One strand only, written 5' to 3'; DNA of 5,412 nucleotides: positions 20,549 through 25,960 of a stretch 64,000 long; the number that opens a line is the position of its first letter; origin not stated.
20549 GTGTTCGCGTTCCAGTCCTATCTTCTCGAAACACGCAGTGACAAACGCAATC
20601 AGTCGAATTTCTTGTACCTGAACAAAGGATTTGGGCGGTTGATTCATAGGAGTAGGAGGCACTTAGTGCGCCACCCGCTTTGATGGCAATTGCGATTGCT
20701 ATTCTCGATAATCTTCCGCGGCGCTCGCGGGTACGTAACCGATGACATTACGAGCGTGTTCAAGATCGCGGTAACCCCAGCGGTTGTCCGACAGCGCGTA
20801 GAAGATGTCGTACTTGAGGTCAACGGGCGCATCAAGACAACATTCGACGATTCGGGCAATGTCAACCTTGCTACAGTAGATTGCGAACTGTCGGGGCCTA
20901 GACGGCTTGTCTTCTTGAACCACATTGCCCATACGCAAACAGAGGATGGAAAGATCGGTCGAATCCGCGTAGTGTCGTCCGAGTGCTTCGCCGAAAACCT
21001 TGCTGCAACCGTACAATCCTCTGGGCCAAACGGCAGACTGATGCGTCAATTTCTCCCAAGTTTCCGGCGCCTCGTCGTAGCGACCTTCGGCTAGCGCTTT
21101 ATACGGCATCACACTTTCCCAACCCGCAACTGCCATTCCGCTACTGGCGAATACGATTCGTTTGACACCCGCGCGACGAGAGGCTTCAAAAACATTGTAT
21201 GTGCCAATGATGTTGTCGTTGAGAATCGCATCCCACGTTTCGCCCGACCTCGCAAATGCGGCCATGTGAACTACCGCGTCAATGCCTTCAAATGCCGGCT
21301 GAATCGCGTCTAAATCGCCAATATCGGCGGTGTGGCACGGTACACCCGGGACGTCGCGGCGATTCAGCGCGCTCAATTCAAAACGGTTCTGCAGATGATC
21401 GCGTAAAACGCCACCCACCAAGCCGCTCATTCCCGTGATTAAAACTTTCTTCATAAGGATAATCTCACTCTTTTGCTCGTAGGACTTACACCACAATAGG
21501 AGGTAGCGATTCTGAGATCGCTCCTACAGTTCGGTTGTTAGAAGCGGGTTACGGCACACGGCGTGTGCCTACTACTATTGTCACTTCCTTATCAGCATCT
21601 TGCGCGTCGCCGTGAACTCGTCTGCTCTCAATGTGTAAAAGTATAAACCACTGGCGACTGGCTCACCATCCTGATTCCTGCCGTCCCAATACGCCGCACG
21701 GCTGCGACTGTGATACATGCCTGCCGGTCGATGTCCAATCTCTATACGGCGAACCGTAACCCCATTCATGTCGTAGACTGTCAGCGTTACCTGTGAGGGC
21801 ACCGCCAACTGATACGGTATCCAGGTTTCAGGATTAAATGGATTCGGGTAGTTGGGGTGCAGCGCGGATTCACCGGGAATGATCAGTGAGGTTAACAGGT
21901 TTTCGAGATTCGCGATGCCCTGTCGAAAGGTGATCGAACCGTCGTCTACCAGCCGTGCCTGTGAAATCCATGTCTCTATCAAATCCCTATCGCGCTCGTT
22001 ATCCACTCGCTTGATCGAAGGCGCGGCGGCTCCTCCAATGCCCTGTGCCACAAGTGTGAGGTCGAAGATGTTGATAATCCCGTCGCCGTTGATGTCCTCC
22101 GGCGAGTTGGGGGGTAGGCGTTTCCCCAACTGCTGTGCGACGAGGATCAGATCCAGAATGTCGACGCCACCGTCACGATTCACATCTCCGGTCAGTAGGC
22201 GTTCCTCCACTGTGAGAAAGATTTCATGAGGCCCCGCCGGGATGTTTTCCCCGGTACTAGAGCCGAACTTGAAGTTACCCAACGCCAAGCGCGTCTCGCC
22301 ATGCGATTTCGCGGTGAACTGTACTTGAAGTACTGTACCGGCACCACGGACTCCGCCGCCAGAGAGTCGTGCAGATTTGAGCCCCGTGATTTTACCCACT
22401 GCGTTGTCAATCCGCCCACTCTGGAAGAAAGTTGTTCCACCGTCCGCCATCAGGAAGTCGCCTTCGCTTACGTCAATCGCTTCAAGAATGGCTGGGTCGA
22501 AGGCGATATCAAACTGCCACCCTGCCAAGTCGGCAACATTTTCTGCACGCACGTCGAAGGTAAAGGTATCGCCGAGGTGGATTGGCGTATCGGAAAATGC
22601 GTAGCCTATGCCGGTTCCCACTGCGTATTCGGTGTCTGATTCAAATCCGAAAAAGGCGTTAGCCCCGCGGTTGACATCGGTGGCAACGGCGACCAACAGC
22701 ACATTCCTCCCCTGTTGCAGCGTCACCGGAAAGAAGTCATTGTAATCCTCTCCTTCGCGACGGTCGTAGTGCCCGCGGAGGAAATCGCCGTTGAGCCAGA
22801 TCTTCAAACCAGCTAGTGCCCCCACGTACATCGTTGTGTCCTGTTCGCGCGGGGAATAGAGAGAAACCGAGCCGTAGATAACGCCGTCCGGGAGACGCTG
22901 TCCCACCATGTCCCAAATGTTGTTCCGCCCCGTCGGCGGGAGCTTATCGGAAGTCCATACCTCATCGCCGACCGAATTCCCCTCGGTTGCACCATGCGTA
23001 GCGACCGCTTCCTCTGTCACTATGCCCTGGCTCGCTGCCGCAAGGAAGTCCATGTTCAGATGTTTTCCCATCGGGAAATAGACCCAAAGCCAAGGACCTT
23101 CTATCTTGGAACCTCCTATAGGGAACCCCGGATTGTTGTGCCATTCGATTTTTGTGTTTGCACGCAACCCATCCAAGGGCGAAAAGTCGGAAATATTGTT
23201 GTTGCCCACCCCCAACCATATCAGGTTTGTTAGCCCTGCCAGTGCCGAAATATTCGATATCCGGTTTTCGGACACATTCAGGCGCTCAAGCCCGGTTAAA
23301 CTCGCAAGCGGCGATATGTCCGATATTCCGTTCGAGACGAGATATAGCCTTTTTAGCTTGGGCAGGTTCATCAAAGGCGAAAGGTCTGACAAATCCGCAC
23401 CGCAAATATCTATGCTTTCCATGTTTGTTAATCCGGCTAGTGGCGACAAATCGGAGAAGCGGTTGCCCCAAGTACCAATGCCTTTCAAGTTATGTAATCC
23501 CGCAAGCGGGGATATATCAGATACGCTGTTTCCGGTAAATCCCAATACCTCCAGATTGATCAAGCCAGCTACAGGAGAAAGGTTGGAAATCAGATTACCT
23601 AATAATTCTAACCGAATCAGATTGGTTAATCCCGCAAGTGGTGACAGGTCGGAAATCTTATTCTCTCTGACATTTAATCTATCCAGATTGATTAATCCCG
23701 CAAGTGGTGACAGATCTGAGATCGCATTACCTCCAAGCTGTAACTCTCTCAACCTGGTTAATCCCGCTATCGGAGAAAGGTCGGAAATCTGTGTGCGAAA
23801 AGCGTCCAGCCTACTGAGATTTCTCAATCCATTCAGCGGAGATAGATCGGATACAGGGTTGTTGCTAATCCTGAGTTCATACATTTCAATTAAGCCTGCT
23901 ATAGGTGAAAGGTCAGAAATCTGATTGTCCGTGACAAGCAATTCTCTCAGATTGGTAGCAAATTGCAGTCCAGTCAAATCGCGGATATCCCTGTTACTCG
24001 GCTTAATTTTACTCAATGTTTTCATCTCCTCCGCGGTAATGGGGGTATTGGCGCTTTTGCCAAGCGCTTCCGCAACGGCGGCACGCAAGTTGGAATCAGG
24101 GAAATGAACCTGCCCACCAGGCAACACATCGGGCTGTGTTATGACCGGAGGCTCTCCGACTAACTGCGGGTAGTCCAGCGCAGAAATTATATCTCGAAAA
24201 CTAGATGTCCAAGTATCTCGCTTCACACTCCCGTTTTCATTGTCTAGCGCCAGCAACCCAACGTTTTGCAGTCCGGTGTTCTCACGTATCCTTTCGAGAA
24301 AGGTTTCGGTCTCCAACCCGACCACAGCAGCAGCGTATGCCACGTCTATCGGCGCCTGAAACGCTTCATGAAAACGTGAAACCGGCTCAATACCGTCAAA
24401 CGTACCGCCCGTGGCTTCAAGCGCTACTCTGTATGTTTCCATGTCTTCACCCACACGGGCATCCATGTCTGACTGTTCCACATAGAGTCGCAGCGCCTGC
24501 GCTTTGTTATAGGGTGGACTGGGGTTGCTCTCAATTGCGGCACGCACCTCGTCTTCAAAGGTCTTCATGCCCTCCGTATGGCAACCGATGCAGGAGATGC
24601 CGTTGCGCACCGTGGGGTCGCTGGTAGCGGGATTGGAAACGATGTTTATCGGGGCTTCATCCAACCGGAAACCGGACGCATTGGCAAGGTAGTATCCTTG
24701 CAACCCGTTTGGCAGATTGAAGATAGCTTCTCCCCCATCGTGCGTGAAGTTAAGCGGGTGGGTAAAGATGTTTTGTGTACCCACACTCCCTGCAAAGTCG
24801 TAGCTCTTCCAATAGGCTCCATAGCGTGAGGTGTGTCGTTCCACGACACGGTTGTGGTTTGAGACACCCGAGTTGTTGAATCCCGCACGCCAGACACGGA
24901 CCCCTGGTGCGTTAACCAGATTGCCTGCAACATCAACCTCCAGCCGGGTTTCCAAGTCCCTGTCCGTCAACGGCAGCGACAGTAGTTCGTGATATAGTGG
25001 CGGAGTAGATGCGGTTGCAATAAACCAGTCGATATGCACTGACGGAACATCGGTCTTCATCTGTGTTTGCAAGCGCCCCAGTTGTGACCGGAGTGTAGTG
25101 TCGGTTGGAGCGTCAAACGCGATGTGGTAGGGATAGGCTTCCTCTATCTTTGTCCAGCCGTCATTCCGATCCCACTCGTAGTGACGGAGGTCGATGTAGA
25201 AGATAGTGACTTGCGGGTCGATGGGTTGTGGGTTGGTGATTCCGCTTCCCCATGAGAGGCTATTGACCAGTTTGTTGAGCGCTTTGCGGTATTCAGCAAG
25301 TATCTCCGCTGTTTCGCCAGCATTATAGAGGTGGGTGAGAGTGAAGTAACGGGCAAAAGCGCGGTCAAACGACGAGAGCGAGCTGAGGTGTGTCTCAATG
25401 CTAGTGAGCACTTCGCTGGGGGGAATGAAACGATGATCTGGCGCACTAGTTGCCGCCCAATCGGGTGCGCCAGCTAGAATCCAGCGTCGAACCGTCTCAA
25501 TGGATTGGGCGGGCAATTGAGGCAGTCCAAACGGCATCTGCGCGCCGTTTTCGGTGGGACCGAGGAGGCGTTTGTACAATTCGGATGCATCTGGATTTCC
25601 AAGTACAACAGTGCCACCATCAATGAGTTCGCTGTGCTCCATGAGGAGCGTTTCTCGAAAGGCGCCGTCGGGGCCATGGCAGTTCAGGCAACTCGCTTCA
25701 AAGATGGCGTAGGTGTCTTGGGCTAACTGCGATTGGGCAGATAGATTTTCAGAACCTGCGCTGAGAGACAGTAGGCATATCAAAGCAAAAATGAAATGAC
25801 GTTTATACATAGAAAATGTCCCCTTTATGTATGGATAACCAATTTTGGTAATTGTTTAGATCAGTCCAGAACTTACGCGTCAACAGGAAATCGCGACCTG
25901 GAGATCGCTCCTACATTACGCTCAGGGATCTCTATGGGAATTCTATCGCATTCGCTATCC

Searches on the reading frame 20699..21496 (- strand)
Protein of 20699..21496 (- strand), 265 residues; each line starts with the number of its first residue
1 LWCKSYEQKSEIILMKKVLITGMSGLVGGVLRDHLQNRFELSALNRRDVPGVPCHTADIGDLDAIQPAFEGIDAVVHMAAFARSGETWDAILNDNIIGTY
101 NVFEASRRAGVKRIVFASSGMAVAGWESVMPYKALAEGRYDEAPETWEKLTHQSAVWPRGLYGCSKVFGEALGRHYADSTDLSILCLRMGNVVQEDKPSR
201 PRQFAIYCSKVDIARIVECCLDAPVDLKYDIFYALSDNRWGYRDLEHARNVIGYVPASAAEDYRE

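Call 67: search_protein_families(library=pfam, proteins=[window:20699-21496:-])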
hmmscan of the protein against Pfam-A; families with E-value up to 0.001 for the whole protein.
window:20699-21496:- (265 aa): 8 families
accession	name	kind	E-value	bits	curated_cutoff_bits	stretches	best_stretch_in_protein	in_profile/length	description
PF01370.27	Epimerase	-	3e-23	82.9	20.9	1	18-196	1-176/240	NAD dependent epimerase/dehydratase family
PF01073.25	3Beta_HSD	-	9.4e-12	45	22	1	42-125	42-122/280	3-beta hydroxysteroid dehydrogenase/isomerase family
PF07993.18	NAD_binding_4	-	2.5e-11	43.7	20.1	1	67-204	84-219/258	Male sterility protein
PF16363.11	GDP_Man_Dehyd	-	2.8e-11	43.9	27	1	39-119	37-129/332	GDP-mannose 4,6 dehydratase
PF02719.21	Polysacc_synt_2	-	6.8e-10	39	20.2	1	56-128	60-137/293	Polysaccharide biosynthesis protein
PF04321.23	RmlD_sub_bind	-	2.6e-07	30.5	27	1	17-175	2-138/287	RmlD substrate binding domain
PF13460.12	NAD_binding_10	-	4.2e-07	30.4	27.2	1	49-123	38-102/184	NAD(P)H-binding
PF05368.20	NmrA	-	0.00056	20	27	0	16-134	3-122/298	NmrA-like family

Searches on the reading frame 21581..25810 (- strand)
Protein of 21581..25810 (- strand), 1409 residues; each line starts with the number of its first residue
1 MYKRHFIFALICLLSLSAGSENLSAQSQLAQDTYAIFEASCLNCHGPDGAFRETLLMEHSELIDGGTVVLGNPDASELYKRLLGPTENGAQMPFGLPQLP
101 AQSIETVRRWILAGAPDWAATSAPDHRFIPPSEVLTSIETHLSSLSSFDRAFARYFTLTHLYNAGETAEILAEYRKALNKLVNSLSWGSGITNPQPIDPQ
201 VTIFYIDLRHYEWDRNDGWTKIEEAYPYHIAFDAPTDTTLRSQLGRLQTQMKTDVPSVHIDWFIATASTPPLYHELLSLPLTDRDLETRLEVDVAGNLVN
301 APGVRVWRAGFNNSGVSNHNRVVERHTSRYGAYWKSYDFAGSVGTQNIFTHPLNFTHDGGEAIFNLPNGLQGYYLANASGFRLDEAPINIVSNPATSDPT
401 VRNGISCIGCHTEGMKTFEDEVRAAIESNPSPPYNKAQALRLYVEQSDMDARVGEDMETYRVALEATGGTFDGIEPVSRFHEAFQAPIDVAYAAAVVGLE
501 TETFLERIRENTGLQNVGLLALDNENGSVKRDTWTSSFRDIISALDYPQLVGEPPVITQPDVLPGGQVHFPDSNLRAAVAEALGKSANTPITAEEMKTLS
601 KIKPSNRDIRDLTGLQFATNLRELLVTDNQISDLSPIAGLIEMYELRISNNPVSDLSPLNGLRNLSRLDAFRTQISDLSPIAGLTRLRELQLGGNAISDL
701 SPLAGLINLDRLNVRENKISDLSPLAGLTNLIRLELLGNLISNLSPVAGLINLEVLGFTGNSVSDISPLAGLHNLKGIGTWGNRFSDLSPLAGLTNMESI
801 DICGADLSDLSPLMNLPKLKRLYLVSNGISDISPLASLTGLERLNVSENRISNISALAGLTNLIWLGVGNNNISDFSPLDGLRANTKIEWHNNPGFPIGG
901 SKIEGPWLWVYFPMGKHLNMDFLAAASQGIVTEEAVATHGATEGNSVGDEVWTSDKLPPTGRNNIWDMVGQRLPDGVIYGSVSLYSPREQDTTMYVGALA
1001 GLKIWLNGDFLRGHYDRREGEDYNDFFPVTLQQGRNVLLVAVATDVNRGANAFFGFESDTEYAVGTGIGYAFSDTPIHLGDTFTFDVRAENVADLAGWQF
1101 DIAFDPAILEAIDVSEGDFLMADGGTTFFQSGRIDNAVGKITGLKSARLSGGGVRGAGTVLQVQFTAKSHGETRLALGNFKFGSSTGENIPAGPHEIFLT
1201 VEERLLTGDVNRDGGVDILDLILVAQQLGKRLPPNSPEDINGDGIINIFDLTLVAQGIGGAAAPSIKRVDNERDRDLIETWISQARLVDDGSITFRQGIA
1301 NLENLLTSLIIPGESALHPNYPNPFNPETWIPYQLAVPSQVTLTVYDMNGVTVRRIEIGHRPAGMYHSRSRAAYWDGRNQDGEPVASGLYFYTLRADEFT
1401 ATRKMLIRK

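Call 67: search_protein_families(library=pfam, proteins=[window:21581-25810:-])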
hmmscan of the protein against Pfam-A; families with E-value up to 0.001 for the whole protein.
window:21581-25810:- (1409 aa): 12 families
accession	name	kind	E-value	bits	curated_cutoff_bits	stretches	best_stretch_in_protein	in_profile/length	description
PF12799.13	LRR_4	-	6e-42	141.1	27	6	817-858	1-43/44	Leucine Rich repeats (2 copies)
PF13855.12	LRR_8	-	3.6e-13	49.5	27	1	817-873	1-61/61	Leucine rich repeat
PF00963.24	Cohesin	-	9.1e-09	36.1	24.1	1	1079-1173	12-107/139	Cohesin domain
PF13860.13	FlgD_ig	-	1.1e-08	35.3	27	1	1339-1396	23-75/79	FlgD Ig-like domain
PF00404.24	Dockerin_1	-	1.2e-07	32.2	22.9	1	1208-1256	2-54/57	Dockerin type I domain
PF23952.1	LRR_EndoS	-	7.9e-07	29.7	27.9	0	570-627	1-53/116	Endo-beta-N-acetylglucosaminidase EndoS LRR domain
PF14580.12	LRR_9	-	3.8e-06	27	30.5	0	605-655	73-127/175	Leucine-rich repeat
PF23598.1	LRR_14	-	3.3e-05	23.3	40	1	656-872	18-250/353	Leucine-rich repeat region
PF25019.1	LRR_R13L1-DRL21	-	6.5e-05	23.3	27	0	765-825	64-125/127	R13L1/DRL21 LRRs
PF07635.16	PSCyt1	-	0.0005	21.1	22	0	41-93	1-56/59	Planctomycete cytochrome C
PF23211.1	LRR_LRWD1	-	0.0007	19.8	28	0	721-788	34-101/190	Leucine-rich repeat and WD repeat-containing protein 1, LRR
PF13585.12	CHU_C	-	0.00072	20.1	27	0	1365-1396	41-72/86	CHU_C Type IX secretion signal domain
